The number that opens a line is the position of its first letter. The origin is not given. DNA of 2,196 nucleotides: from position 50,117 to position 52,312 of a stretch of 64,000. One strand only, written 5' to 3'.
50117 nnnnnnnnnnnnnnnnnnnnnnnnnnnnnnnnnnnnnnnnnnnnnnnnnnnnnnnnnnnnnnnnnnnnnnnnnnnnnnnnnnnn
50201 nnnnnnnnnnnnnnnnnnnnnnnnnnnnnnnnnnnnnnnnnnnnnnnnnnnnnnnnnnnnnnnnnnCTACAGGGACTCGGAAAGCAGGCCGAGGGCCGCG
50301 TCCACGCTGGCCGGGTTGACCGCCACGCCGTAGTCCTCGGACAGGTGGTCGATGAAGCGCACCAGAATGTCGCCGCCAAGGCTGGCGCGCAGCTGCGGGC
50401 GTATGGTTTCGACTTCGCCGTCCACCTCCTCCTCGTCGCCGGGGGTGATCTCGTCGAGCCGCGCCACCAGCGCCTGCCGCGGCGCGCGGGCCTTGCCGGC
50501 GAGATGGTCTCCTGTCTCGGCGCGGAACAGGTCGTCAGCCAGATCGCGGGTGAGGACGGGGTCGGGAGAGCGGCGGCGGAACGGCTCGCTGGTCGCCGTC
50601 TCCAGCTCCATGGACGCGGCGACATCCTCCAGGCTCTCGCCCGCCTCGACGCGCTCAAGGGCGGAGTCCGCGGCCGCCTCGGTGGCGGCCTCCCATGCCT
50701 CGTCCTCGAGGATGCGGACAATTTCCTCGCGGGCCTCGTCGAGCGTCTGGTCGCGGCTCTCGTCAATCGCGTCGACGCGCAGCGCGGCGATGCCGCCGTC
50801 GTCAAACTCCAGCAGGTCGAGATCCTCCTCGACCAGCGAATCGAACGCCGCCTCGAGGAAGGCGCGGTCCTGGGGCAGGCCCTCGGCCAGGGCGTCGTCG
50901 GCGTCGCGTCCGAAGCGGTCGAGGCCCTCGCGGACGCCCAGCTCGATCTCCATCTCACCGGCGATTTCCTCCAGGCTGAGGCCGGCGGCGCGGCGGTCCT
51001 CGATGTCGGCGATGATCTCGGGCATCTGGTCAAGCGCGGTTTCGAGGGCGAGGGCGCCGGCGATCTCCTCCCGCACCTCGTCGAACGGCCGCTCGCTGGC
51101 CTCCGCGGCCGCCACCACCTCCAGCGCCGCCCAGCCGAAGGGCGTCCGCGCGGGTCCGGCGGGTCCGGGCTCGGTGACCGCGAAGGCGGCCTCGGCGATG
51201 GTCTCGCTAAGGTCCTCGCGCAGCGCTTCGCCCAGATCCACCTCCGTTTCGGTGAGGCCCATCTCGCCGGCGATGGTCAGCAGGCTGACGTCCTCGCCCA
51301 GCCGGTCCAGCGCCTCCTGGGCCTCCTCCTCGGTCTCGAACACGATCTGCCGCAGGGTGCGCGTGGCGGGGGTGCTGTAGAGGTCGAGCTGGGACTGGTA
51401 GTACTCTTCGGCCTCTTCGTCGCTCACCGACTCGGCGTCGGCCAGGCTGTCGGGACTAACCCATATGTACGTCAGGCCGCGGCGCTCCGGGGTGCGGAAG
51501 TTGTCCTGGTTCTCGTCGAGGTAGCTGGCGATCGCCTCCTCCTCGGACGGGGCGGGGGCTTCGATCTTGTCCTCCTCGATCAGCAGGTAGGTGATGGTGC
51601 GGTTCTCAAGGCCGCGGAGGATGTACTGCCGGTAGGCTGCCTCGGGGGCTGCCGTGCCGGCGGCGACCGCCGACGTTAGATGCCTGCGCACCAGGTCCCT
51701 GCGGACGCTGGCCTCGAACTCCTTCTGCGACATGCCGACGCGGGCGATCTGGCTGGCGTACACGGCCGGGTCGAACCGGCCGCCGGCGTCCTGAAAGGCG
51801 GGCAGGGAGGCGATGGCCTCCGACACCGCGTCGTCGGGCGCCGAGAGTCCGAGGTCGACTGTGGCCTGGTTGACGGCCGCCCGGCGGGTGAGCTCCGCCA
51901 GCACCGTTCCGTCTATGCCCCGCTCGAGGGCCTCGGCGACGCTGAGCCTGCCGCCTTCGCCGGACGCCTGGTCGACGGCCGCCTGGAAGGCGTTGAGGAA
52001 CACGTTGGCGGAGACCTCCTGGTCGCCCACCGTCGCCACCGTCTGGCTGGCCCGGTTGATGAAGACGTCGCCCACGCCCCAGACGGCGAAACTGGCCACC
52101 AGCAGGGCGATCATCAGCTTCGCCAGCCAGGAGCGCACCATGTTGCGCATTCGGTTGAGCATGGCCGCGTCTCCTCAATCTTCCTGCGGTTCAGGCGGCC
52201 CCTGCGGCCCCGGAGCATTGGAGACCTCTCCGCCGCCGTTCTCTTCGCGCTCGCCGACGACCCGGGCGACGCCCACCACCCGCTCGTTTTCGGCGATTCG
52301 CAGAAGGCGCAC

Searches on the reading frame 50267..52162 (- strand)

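Call 99: search_protein_families(library=ncbifam, proteins=[window:50267-52162:-], max_evalue=1e-10)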
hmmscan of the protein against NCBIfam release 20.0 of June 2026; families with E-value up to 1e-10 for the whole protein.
window:50267-52162:- (631 aa): 2 families
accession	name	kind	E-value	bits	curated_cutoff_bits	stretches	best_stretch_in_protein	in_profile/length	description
NF008054.0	PRK10788.1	equivalog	3.4e-41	141.6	493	1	1-537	1-544/626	peptidylprolyl isomerase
NF000809.0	PRK00059.1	equivalog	1.1e-11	44.8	303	1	245-382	173-317/336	peptidylprolyl isomerase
